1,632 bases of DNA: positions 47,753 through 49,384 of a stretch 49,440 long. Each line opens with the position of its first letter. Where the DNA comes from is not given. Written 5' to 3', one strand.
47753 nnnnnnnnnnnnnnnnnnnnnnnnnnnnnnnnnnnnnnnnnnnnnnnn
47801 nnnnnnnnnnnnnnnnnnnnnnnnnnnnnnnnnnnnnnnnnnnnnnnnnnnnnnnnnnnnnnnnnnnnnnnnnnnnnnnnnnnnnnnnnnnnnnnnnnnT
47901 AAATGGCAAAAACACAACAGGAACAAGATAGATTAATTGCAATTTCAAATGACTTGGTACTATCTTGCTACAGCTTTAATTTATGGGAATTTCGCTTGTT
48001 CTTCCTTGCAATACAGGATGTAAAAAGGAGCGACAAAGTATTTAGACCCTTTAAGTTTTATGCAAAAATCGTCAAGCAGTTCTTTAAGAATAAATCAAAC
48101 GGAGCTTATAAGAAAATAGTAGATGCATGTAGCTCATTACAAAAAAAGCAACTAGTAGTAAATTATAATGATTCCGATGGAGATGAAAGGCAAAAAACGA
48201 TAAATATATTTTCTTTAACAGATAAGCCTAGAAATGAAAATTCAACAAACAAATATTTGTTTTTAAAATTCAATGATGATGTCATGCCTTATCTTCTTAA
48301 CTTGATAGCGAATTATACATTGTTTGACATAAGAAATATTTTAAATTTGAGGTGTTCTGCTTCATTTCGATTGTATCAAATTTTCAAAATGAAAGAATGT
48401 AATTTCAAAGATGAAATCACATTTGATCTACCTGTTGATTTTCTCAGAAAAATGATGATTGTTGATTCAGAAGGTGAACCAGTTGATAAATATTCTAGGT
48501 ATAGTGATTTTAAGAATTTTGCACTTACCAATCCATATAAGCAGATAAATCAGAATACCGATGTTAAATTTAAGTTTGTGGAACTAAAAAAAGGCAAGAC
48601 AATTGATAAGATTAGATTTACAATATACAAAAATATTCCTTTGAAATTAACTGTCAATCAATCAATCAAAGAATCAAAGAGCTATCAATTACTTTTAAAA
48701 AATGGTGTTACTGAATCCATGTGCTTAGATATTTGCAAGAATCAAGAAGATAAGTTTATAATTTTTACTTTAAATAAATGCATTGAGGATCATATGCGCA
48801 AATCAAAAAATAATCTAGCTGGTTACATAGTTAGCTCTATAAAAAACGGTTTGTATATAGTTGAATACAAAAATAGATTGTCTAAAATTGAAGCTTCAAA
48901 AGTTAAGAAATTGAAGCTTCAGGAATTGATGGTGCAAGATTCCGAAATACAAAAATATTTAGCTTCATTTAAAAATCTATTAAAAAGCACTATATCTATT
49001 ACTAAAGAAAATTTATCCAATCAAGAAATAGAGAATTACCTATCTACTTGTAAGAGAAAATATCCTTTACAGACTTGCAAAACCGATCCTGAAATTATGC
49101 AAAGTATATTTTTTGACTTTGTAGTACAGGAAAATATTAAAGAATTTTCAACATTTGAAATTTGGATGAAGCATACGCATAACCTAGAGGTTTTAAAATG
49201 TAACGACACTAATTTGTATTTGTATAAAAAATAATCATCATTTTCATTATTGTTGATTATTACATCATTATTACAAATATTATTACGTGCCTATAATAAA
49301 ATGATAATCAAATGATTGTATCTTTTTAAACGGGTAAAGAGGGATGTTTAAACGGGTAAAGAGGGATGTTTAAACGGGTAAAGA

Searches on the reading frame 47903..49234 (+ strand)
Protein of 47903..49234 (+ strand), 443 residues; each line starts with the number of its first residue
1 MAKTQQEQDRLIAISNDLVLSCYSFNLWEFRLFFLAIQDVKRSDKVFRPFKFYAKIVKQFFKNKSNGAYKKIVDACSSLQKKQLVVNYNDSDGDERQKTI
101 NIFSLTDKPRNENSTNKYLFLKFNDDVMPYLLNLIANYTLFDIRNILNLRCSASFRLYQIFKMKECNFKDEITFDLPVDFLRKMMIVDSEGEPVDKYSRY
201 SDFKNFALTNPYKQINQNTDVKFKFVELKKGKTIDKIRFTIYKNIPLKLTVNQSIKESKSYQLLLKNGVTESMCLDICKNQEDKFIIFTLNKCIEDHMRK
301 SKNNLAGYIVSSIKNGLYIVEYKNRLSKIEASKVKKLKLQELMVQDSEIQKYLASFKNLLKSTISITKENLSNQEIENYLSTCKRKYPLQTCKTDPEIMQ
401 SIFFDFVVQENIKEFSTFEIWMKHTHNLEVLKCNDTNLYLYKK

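Call 66: search_protein_families(library=pfam, max_evalue=0.01, proteins=[window:47903-49234:+])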
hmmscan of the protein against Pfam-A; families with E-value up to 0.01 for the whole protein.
window:47903-49234:+ (443 aa): 2 families
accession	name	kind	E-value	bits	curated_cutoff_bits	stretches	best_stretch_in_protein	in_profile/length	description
PF01051.27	Rep3_N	-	2.9e-24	86.5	22.4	1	12-162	2-141/141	Initiator Replication protein, WH1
PF21205.3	Rep3_C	-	2.2e-12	47.4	21.1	1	193-241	12-59/59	Initiator Rep protein, WH2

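Call 72: search_dna_similar(query=window:47903-49231:+, collection=plasmids, mode=protein, max_rows=15)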
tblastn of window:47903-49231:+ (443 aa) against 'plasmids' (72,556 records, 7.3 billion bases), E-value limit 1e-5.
Records with a match: 2952; places in all: 3190; records where one place covers at least 80% of the query: 22.
Best place of each record, by identity: <60% 2952.
By first word of the organism name: Acinetobacter 964; Escherichia 343; Lactococcus 274; Klebsiella 270; Bacillus 81; Serratia 67; Clostridium 65; Psychrobacter 64; Pseudomonas 58; Hymenobacter 53; and 117 more.
By predicted mobility (MOB-suite, as given by PLSDB): non-mobilizable 1235; mobilizable 1145; conjugative 572.
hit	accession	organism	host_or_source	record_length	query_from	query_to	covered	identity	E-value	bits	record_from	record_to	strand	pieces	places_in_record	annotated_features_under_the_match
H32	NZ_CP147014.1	Bernardetia sp. MNP-M8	grean alga,grean algae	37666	1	415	94%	22.6%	8e-12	75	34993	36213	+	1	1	replication initiation protein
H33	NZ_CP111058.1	Chondrinema litorale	Seaweed,red alga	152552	10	385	85%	24.7%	5e-13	79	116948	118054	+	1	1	replication initiation protein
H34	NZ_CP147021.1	Bernardetia sp. ABR2-2B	grean alga,grean algae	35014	1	415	94%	22.4%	1e-9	68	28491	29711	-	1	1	replication initiation protein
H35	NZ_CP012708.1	Psychrobacter urativorans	cell culture,soil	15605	4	347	78%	26.8%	1e-18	97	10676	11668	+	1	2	repM: replication initiation protein RepM | relaxase/mobilization nuclease domain-containing protein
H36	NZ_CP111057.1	Chondrinema litorale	Seaweed,red alga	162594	11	381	84%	24.5%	1e-14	84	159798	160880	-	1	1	replication initiation protein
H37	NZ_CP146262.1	Priestia megaterium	Nicotiana tabacum L.,Cell ...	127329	15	359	78%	25.4%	1e-15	87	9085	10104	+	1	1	replication initiation protein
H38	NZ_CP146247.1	Sporosarcina psychrophila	cell culture,Middle part of the water ...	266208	9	376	83%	23.6%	3e-13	79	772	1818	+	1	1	replication initiation protein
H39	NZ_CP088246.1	Metabacillus sp. B2-18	single cell,human skin swab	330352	15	315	68%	28.8%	2e-17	92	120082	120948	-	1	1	replication initiation protein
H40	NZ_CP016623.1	Parageobacillus thermoglucosidasius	generic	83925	11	351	77%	25.4%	6e-12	76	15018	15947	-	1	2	replication initiation protein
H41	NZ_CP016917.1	Parageobacillus thermoglucosidasius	generic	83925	11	351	77%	25.4%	6e-12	76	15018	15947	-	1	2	replication initiation protein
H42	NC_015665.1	Parageobacillus thermoglucosidasius C56-YS93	-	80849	11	351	77%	25.4%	6e-12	76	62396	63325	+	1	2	replication initiation protein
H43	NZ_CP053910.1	Hymenobacter sp. BRD128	cell culture,soil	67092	1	380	86%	22.6%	3e-7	61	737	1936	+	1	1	replication initiation protein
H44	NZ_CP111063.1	Chondrinema litorale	Seaweed,red alga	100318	10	385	85%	22.8%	4e-15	86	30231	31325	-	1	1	replication initiation protein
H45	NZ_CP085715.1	Peribacillus asahii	single cell,soil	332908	15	361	78%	24.6%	1e-10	71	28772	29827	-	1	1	replication initiation protein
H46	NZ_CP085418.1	Priestia megaterium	single cell,soil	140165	15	359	78%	24.6%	3e-16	89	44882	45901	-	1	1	replication initiation protein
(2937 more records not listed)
